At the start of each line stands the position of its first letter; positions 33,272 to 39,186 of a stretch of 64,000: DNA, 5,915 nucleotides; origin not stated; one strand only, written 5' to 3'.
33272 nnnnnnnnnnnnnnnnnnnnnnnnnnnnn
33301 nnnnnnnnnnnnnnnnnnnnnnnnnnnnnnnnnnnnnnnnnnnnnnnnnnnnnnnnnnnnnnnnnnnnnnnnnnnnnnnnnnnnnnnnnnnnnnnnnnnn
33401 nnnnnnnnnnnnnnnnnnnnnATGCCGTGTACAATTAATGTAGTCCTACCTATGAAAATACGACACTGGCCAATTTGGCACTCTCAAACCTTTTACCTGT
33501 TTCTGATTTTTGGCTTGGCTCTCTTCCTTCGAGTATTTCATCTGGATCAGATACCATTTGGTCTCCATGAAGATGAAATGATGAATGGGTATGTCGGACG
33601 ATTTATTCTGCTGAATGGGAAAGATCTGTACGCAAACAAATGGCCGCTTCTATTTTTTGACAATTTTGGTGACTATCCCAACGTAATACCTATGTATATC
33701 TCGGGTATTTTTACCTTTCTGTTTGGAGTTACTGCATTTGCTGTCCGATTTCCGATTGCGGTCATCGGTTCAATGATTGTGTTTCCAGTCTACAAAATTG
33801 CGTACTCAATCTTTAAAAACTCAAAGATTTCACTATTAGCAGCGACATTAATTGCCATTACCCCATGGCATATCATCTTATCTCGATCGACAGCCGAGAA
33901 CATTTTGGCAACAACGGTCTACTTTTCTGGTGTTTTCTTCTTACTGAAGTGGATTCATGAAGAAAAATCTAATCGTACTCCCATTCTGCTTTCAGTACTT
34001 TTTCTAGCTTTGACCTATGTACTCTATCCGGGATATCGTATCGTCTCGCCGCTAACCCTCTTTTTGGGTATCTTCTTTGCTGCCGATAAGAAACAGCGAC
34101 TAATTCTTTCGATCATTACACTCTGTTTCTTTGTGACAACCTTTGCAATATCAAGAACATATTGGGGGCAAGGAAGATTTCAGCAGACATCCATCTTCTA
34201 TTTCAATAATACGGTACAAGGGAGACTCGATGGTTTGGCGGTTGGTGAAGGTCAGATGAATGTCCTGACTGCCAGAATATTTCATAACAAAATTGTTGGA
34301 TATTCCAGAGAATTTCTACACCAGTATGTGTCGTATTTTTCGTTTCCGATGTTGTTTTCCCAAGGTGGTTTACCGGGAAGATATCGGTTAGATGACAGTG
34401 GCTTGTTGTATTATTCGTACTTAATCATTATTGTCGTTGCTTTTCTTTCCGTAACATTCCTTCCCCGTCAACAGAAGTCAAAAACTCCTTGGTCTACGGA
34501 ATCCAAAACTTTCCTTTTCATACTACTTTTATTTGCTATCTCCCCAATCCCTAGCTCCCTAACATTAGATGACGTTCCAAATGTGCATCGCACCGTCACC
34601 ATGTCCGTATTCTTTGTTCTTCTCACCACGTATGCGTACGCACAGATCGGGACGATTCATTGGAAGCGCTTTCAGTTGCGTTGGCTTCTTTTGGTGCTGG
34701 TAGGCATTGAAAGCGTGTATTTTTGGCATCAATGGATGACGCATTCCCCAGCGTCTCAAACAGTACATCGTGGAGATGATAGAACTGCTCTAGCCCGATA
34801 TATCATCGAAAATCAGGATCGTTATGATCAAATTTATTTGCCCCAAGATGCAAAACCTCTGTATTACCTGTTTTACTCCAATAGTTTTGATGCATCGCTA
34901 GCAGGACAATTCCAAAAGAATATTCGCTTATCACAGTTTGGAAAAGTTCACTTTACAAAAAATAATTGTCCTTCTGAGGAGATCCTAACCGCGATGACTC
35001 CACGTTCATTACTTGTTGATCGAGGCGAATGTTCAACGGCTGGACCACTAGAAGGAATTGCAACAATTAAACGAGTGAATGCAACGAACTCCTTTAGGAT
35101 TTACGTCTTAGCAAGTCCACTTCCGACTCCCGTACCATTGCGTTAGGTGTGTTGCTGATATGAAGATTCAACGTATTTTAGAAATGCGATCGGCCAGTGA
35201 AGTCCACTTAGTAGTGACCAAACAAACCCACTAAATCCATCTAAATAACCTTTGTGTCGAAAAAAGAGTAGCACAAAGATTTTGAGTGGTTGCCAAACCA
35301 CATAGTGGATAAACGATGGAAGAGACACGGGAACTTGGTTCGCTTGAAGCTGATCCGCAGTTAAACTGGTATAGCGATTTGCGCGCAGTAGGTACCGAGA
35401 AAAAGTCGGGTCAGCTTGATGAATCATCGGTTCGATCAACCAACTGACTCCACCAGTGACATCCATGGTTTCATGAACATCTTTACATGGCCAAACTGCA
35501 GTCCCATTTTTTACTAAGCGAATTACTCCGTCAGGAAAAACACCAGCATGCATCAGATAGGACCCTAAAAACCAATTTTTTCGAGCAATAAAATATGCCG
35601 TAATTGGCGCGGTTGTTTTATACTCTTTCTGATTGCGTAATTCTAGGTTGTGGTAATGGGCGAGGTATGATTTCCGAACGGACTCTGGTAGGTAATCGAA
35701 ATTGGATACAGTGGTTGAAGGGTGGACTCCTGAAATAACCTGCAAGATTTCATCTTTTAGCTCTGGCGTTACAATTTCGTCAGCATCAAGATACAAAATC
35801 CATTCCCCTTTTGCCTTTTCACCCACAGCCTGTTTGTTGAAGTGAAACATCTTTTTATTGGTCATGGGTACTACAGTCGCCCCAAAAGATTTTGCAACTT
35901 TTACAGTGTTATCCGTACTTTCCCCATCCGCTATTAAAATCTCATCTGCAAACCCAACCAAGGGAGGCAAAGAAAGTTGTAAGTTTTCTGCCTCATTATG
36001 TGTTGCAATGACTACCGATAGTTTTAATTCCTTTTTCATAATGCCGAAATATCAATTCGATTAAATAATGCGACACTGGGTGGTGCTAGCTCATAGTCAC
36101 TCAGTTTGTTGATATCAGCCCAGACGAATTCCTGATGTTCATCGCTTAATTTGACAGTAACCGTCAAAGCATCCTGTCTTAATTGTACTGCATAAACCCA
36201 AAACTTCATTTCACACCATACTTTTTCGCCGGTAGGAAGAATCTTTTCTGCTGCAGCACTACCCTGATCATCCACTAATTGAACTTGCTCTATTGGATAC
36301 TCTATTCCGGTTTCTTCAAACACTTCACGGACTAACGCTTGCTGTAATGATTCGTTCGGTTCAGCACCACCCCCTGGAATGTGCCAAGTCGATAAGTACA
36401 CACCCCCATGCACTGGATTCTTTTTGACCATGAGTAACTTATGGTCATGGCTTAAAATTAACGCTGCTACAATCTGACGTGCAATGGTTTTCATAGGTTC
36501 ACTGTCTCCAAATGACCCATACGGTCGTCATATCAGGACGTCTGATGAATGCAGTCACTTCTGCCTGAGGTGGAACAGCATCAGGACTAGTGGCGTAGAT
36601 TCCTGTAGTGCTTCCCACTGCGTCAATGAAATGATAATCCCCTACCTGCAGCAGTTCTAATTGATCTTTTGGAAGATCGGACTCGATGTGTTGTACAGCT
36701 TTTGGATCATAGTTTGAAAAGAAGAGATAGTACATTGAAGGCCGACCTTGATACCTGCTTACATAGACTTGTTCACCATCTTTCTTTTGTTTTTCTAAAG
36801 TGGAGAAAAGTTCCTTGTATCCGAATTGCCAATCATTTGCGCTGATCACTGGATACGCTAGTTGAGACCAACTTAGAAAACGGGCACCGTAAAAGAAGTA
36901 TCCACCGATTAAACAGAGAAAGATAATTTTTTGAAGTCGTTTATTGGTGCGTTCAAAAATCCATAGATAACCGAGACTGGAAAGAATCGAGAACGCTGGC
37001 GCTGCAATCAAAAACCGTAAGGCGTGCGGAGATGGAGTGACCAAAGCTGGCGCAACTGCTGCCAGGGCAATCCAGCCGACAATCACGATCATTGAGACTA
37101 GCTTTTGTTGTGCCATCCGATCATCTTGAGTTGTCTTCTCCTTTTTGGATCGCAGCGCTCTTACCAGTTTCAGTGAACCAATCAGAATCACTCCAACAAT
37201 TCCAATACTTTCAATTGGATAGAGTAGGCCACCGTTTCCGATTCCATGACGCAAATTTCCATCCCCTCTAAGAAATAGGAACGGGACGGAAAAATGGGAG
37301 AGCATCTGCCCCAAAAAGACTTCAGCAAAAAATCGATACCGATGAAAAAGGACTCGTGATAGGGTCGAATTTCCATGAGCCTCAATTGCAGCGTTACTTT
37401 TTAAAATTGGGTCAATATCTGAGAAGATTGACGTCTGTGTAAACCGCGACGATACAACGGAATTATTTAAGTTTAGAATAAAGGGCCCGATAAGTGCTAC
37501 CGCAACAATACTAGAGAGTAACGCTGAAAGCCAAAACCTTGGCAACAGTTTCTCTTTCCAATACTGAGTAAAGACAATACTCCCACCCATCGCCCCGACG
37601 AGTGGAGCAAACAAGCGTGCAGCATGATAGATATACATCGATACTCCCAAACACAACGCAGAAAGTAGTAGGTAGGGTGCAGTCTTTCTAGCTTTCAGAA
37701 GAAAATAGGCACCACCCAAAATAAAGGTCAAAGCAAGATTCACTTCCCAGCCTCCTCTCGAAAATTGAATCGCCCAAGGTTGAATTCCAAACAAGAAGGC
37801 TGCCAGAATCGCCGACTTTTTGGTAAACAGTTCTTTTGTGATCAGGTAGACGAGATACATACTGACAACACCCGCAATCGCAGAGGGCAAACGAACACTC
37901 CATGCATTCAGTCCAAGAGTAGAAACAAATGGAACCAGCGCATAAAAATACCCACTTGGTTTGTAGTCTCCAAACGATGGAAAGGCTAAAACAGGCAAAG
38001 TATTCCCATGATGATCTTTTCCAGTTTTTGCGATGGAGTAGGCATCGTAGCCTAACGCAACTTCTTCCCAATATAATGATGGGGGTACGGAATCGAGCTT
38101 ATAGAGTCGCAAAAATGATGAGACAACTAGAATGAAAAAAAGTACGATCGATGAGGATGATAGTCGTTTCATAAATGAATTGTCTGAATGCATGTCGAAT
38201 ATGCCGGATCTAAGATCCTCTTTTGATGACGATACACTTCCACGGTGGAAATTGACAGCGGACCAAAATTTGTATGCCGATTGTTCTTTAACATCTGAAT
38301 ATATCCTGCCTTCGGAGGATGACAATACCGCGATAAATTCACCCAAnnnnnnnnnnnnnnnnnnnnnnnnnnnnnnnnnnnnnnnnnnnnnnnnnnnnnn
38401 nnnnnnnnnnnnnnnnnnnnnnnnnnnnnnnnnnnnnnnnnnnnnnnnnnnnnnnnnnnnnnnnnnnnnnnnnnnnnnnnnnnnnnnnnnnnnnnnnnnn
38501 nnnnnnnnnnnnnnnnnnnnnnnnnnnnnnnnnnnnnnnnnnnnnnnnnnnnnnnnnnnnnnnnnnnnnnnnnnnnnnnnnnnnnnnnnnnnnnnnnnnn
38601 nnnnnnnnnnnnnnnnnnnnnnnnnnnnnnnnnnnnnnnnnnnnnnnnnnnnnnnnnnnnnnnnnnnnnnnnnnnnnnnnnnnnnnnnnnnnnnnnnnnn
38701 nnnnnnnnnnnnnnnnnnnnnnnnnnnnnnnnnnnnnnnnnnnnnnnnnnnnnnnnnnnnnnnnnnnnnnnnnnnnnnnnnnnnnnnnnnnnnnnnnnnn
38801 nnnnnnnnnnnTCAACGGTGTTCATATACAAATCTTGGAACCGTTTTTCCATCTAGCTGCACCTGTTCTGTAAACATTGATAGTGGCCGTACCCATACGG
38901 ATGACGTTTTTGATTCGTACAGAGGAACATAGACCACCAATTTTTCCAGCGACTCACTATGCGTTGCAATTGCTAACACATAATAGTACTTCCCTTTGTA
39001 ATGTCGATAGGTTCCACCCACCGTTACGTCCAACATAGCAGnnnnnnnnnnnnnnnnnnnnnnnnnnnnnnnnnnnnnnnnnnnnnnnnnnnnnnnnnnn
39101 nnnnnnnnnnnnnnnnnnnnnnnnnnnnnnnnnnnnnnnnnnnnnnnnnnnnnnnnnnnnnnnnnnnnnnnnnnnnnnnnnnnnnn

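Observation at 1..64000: One contiguous glycosylation island with about 16 GT-C-like polytopic membrane proteins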

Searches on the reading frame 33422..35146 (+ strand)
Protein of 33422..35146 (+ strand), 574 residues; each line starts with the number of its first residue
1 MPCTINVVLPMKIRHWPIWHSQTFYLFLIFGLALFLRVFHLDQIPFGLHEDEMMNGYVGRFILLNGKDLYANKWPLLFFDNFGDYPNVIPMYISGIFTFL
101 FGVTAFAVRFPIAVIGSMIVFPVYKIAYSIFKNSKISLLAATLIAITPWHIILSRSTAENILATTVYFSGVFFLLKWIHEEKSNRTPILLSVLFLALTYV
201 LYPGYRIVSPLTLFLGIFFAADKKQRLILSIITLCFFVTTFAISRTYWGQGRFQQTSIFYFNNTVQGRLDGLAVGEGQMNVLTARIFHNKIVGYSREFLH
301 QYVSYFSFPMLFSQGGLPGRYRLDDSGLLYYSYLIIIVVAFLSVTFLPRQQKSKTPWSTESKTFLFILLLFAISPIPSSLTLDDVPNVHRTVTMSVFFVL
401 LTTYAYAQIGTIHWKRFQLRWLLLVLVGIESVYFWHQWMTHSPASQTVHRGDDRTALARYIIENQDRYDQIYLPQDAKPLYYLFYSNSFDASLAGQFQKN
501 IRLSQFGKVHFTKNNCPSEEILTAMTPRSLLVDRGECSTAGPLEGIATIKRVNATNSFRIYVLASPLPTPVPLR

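Call 6: search_protein_families(library=pfam, proteins=[window:33422-35146:+], max_evalue=0.01)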
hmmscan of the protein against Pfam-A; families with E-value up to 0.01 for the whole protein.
window:33422-35146:+ (574 aa): 2 families
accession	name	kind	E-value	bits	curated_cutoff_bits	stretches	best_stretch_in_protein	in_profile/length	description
PF13231.12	PMT_2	-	4.9e-07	30.5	26.1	1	91-240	7-150/160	Dolichyl-phosphate-mannose-protein mannosyltransferase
PF02366.24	PMT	-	0.0058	16.7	22.7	1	89-201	66-179/245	Dolichyl-phosphate-mannose-protein mannosyltransferase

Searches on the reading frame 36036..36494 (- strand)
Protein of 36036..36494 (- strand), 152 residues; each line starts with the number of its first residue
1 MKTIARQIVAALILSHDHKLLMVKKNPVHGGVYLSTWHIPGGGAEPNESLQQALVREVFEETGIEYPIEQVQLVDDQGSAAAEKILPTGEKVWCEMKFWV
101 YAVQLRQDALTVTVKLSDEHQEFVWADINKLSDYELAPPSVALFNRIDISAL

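Call 8: search_protein_families(library=pfam, proteins=[window:36036-36494:-], max_evalue=0.001)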
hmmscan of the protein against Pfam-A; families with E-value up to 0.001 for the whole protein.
window:36036-36494:- (152 aa): 2 families
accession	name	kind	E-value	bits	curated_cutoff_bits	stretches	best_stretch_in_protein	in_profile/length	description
PF00293.34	NUDIX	-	2.6e-17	63.5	21.1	1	8-138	5-125/134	NUDIX domain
PF14815.12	NUDIX_4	-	1.2e-05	25.5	35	0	10-141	2-108/113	NUDIX domain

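Call 93: search_protein_families(library=ncbifam, proteins=[window:36036-36494:-], max_evalue=1e-15)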
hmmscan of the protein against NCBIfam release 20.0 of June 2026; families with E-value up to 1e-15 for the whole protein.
window:36036-36494:- (152 aa): 0 families

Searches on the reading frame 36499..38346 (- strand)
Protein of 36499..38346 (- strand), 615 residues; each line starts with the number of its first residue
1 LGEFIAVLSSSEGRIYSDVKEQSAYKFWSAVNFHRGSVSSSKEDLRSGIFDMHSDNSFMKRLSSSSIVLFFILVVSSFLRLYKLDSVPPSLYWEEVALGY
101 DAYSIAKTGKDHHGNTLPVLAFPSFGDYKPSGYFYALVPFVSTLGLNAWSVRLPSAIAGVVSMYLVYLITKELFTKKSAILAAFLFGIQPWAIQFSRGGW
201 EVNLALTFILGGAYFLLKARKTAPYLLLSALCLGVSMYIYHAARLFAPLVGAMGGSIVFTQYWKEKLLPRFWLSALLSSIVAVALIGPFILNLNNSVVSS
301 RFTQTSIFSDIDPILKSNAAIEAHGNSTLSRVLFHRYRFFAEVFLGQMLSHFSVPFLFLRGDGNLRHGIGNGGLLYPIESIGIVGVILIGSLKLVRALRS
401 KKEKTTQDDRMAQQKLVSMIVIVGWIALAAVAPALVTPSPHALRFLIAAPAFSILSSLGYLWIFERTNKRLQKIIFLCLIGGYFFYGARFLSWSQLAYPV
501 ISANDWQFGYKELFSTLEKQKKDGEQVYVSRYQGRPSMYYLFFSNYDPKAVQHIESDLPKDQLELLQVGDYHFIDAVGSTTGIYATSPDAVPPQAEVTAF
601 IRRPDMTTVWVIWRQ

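Call 6: search_protein_families(library=pfam, proteins=[window:36499-38346:-], max_evalue=0.01)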
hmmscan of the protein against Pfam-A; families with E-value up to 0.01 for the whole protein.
window:36499-38346:- (615 aa): 2 families
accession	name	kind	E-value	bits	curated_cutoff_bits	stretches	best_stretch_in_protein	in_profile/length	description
PF13231.12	PMT_2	-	2.3e-11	44.6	26.1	1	135-284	8-152/160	Dolichyl-phosphate-mannose-protein mannosyltransferase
PF02366.24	PMT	-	1.2e-06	28.8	22.7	1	72-237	3-179/245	Dolichyl-phosphate-mannose-protein mannosyltransferase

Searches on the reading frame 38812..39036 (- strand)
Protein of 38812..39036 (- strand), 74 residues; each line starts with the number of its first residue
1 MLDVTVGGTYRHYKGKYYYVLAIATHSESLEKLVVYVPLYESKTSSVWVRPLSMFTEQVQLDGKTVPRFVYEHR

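Call 82: search_protein_families(library=pfam, proteins=[window:38812-39036:-], max_evalue=5)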
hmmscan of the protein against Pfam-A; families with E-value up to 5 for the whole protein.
window:38812-39036:- (74 aa): 2 families
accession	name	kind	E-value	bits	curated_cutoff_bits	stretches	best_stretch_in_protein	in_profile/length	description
PF07866.17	DUF1653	-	3.3e-26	91.9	23.5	1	8-70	1-61/62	Protein of unknown function (DUF1653)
PF23851.1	DUF7214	-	0.071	13.6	27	1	11-53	35-77/91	Domain of unknown function (DUF7214)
